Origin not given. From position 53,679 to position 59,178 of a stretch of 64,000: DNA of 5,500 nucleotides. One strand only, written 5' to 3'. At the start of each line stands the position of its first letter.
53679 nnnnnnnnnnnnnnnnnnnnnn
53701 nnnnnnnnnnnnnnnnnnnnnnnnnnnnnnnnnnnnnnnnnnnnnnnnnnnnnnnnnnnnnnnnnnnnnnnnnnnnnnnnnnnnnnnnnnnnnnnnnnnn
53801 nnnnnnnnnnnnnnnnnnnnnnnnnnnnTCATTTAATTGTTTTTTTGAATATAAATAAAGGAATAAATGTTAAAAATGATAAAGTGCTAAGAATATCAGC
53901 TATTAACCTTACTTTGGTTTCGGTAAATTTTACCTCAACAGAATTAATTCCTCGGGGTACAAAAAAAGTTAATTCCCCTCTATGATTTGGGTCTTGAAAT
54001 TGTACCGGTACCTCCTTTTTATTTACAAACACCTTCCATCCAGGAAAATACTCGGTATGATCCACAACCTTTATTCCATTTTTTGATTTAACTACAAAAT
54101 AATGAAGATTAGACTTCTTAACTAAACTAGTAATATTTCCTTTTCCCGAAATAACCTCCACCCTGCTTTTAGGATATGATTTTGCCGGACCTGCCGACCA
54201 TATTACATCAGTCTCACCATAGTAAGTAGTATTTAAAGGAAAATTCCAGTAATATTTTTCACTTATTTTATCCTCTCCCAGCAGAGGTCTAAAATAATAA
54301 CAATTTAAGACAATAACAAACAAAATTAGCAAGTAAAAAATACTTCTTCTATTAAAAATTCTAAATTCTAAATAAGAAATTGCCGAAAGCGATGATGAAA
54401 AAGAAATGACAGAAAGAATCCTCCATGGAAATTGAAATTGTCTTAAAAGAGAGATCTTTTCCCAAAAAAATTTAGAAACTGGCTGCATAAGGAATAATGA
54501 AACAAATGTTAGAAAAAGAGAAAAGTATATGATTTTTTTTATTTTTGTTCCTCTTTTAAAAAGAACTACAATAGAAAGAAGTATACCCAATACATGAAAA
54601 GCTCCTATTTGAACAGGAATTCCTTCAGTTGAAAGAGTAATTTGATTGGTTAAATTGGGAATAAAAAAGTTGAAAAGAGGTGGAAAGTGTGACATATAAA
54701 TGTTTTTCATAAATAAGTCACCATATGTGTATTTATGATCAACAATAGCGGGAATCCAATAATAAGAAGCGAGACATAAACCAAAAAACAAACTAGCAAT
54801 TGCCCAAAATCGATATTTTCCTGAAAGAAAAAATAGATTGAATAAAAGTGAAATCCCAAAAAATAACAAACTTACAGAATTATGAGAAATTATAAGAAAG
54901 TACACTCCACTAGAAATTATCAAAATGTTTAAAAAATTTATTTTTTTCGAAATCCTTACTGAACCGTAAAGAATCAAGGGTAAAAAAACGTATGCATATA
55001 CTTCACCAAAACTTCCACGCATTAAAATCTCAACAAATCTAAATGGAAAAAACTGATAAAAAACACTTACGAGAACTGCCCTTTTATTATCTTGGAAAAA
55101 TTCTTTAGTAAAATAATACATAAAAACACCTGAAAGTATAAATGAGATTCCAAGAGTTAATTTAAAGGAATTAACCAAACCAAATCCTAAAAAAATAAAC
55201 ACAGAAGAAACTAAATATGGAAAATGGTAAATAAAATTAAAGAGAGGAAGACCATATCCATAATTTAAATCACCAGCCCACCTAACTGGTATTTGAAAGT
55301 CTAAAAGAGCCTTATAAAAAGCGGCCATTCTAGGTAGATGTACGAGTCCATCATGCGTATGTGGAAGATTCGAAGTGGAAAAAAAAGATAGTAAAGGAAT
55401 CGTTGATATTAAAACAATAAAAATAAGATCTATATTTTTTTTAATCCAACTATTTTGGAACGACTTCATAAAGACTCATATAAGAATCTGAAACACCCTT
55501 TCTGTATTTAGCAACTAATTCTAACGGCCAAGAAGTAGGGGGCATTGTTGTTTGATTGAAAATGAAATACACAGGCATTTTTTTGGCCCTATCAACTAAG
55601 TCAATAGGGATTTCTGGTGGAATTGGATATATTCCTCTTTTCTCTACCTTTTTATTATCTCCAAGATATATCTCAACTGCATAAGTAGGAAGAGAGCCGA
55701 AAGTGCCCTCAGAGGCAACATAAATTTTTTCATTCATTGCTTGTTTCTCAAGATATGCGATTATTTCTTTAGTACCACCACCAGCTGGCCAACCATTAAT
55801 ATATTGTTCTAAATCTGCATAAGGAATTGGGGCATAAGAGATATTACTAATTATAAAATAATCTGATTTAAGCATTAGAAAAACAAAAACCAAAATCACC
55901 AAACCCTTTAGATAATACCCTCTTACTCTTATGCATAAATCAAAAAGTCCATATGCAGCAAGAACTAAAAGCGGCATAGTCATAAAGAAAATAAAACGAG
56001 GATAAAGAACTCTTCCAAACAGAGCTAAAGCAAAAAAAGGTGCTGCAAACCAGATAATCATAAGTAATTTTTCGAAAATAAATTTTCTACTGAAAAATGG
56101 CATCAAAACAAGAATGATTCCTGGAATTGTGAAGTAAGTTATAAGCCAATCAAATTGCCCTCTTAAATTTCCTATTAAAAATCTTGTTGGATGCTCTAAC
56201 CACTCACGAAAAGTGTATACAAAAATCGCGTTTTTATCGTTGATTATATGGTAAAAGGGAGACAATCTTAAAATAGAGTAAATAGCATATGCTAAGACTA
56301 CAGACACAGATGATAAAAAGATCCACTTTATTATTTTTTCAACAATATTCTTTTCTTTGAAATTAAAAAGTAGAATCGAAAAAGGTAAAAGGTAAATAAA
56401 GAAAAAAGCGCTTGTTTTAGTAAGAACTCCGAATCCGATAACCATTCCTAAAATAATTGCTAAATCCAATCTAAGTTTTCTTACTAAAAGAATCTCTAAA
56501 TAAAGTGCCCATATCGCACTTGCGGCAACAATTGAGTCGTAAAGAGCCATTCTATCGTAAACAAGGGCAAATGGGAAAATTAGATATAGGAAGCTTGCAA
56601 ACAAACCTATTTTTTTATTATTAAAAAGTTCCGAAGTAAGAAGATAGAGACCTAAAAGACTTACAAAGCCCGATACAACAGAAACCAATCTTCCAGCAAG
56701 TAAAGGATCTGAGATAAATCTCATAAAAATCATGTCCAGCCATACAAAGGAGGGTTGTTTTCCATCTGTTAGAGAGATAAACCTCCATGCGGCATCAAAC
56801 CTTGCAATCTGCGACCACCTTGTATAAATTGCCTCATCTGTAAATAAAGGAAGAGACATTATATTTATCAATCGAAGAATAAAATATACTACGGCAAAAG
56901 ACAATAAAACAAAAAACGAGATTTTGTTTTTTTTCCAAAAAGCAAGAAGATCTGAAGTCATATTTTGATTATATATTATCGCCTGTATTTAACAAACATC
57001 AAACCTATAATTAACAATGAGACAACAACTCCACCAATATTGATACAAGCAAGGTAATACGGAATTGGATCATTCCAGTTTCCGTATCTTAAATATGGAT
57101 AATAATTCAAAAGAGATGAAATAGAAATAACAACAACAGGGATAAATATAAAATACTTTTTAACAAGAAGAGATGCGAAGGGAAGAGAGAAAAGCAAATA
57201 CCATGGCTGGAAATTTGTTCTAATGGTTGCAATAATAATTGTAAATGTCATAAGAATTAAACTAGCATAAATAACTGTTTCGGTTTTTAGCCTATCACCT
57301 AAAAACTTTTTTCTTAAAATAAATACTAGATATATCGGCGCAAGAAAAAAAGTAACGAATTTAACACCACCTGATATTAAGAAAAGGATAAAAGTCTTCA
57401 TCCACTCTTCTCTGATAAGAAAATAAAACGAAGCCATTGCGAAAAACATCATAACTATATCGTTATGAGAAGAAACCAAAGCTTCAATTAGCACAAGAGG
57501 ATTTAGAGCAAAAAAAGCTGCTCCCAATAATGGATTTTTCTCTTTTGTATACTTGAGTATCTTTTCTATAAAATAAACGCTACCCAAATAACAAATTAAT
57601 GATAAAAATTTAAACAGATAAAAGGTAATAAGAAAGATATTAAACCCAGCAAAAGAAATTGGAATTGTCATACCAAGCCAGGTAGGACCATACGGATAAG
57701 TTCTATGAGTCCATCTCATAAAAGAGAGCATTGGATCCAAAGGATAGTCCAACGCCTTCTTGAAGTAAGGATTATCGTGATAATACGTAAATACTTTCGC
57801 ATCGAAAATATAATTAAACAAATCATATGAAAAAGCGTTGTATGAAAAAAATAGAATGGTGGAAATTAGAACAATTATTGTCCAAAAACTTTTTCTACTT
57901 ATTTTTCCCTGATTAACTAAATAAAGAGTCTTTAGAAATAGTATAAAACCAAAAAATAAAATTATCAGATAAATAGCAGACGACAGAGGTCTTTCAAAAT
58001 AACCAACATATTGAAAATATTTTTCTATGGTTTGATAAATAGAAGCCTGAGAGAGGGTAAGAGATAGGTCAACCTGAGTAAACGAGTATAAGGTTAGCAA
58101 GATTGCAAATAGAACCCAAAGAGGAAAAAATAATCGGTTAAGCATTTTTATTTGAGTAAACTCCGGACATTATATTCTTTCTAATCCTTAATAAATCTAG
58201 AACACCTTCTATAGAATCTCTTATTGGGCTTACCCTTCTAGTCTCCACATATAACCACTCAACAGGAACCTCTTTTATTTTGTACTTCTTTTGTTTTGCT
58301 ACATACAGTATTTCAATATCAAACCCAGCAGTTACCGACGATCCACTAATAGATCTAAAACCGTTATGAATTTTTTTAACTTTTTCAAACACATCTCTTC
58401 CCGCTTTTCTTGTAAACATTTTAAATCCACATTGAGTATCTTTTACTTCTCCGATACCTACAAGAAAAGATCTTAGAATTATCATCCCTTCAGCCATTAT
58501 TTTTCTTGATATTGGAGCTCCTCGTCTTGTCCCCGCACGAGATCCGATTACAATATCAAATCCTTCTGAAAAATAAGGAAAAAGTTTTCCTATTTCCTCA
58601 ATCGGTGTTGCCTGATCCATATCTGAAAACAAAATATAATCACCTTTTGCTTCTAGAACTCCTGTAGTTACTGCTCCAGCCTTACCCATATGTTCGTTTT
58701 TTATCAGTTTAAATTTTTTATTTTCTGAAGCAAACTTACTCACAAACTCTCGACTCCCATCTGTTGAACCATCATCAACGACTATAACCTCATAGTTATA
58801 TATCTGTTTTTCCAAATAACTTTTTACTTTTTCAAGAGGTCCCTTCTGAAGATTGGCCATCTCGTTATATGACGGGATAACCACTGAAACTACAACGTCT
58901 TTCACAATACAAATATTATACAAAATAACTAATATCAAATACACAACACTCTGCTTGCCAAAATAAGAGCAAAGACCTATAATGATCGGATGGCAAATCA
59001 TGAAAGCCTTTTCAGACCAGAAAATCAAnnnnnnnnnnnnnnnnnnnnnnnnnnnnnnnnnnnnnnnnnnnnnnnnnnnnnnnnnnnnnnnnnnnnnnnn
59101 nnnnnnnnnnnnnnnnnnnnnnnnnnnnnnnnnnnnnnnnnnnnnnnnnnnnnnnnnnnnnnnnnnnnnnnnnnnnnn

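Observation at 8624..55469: Uncharacterised family C (HDG...PRW...GYG) looks like a short, divergent YfhO relative sharing the YfhO C-terminal YFPGW module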

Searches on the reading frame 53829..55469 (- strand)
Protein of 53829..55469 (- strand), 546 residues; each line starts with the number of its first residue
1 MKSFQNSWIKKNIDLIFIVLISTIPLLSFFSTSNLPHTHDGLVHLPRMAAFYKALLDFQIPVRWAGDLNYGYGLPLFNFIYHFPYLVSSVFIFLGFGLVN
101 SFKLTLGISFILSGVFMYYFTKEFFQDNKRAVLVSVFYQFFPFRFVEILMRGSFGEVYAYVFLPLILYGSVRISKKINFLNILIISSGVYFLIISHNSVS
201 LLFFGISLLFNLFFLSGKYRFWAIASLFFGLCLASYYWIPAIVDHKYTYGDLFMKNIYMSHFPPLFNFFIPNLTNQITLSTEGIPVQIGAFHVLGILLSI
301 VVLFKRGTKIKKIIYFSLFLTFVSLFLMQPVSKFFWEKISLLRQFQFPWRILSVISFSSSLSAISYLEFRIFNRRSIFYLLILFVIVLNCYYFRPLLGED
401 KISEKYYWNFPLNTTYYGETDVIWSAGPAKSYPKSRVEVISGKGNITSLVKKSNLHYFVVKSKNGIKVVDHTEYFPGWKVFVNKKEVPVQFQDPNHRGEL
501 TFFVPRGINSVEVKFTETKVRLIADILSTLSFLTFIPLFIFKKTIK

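Call 4: search_protein_families(library=pfam, proteins=[window:53829-55469:-], max_evalue=1)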
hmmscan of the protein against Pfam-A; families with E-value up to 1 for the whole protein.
window:53829-55469:- (546 aa): 0 families

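Call 5: search_protein_families(library=ncbifam, proteins=[window:53829-55469:-], max_evalue=1)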
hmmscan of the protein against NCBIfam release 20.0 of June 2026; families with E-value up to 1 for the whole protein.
window:53829-55469:- (546 aa): 0 families

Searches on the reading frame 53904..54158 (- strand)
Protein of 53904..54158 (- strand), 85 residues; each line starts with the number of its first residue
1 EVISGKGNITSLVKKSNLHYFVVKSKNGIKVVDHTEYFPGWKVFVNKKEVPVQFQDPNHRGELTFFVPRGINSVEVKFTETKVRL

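Call 39: search_protein_representatives(alignment_id=A5)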
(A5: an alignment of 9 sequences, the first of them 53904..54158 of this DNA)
Query: 9 sequences, 89 profile positions. Proteins with E-value up to 0.001 (for the whole library): 34945; up to 1e-10: 4259; up to 1e-30: 3. The best 150 are listed.
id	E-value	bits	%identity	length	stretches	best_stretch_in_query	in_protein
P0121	5.3e-47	173.9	-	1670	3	4-88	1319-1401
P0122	5.2e-44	164.3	-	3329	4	2-88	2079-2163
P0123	3.0e-31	123.4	-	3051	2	10-87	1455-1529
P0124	2.7e-26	107.5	-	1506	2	9-87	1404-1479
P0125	2.9e-25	104.2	-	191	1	3-88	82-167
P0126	6.8e-25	103.0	-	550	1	2-88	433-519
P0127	1.4e-24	102.0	-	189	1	2-88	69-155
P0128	1.3e-23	98.9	-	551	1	3-88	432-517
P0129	1.6e-23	98.6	-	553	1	2-88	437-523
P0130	2.7e-23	97.9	-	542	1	2-88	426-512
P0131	2.8e-23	97.8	-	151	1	2-88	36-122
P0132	4.7e-23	97.1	-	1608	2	10-87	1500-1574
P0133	4.9e-23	97.0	-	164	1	4-88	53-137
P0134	1.7e-22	95.3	-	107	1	7-88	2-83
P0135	2.6e-22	94.7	-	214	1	5-88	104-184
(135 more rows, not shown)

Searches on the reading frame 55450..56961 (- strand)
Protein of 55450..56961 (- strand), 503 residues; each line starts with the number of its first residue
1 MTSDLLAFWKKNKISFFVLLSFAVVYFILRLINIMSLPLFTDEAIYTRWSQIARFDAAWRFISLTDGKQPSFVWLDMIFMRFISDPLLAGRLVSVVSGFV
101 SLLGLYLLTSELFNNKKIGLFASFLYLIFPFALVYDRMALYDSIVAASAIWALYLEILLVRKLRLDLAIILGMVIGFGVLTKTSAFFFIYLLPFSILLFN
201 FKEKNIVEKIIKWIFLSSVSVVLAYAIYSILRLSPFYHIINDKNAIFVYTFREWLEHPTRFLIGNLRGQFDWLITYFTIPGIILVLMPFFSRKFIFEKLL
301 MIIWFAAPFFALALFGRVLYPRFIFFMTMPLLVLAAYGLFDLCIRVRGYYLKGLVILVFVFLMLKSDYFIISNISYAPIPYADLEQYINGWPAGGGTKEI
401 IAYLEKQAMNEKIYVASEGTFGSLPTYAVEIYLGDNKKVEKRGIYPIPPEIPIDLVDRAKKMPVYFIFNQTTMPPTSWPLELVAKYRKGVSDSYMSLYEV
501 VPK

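Call 26: search_protein_families(library=pfam, proteins=[window:55450-56961:-], max_evalue=0.001)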
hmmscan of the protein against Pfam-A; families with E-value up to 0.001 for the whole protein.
window:55450-56961:- (503 aa): 1 family
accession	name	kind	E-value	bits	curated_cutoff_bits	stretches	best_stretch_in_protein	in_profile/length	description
PF13231.12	PMT_2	-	1.3e-13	51.9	26.1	1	70-223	4-153/160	Dolichyl-phosphate-mannose-protein mannosyltransferase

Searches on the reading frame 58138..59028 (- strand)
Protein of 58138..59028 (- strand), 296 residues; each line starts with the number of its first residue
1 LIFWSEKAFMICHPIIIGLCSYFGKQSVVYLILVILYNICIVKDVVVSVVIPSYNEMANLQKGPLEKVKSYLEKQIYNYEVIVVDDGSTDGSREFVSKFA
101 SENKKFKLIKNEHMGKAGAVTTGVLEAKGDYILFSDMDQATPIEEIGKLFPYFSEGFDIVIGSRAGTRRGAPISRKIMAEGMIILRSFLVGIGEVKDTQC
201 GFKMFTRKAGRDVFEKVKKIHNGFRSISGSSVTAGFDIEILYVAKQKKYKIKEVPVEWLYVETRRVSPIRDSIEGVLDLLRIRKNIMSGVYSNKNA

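Call 26: search_protein_families(library=pfam, proteins=[window:58138-59028:-], max_evalue=0.001)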
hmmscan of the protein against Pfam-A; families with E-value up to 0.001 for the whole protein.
window:58138-59028:- (296 aa): 3 families
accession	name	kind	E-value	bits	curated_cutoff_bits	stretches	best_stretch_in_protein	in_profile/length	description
PF00535.33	Glycos_transf_2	-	9.6e-29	100.9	23.3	1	48-208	1-162/168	Glycosyl transferase family 2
PF10111.15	Glyco_tranf_2_2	-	2.3e-07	31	27.3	1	48-141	1-94/276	Glycosyltransferase like family 2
PF13641.12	Glyco_tranf_2_3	-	5.5e-05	23.7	27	1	47-161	3-120/230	Glycosyltransferase like family 2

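Call 57: search_protein_families(library=ncbifam, proteins=[window:58138-59028:-], max_evalue=0.00001)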
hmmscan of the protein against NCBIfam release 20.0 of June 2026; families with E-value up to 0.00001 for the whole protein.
window:58138-59028:- (296 aa): 23 families
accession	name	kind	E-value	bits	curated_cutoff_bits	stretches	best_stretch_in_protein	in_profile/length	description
NF047588.1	GlcsyltransPgfSStrep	equivalog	4.6e-20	72.1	500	1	47-213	3-167/308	glycosyltransferase PgfS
NF007482.0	PRK10073.1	equivalog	2.4e-17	63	423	1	46-140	7-97/334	glycosyltransferase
NF007986.1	PRK10714.1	equivalog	2.4e-17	62.9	529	1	47-177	8-137/316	undecaprenyl-phosphate 4-deoxy-4-formamido-L-arabinose transferase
NF041875.1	EPS_EpsD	equivalog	6.5e-17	61.9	370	1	47-141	1-92/325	exopolysaccharide biosynthesis glycosyltransferase EpsD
TIGR03937.1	PgaC_IcaA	equivalog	1.6e-16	60.3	422.3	1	44-139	44-136/407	poly-beta-1,6-N-acetyl-D-glucosamine synthase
NF050050.1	ProtGlycPglI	equivalog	3.7e-13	49.5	500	1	46-163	3-118/306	GalNAc(5)-diNAcBac-PP-undecaprenol beta-1,3-glucosyltransferase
NF047683.1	TeichurnBiosyTuaG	equivalog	1.4e-12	47.8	400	1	44-148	5-106/252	teichuronic acid biosynthesis protein TuaG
TIGR04182.1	glyco_TIGR04182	equivalog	8e-12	45.1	325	1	47-284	2-219/293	S-layer glycoprotein N-glycosyltransferase AglJ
NF038302.1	EPS_HpsE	equivalog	6.1e-11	41.8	300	1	47-140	3-98/307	hormogonium polysaccharide biosynthesis glycosyltransferase HpsE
NF041391.1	DPhHxTase_Halo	equivalog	1.3e-10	40.6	375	1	54-258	4-183/213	dolichyl-phosphate hexose transferase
TIGR04283.1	glyco_like_mftF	equivalog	1.4e-10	41.2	182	1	47-138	1-82/221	TIGR04283 family arsenosugar biosynthesis glycosyltransferase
NF053739.1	GlytfEpsEBac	equivalog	2e-09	36.8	450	1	47-141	3-95/265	glycosyltransferase EpsE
NF058614.1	PPMAGASynPpgS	equivalog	1.3e-08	34.6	370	1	48-264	3-202/226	polyprenyl-phospho-N-acetylgalactosaminyl synthase PpgS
NF045692.1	OglycostaseCruG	equivalog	1.6e-07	30.6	600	1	47-125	43-122/386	2'-O-glycosyltransferase CruG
NF010496.0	PRK13915.1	equivalog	2.6e-07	30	262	1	44-140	30-128/307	glucosyl-3-phosphoglycerate synthase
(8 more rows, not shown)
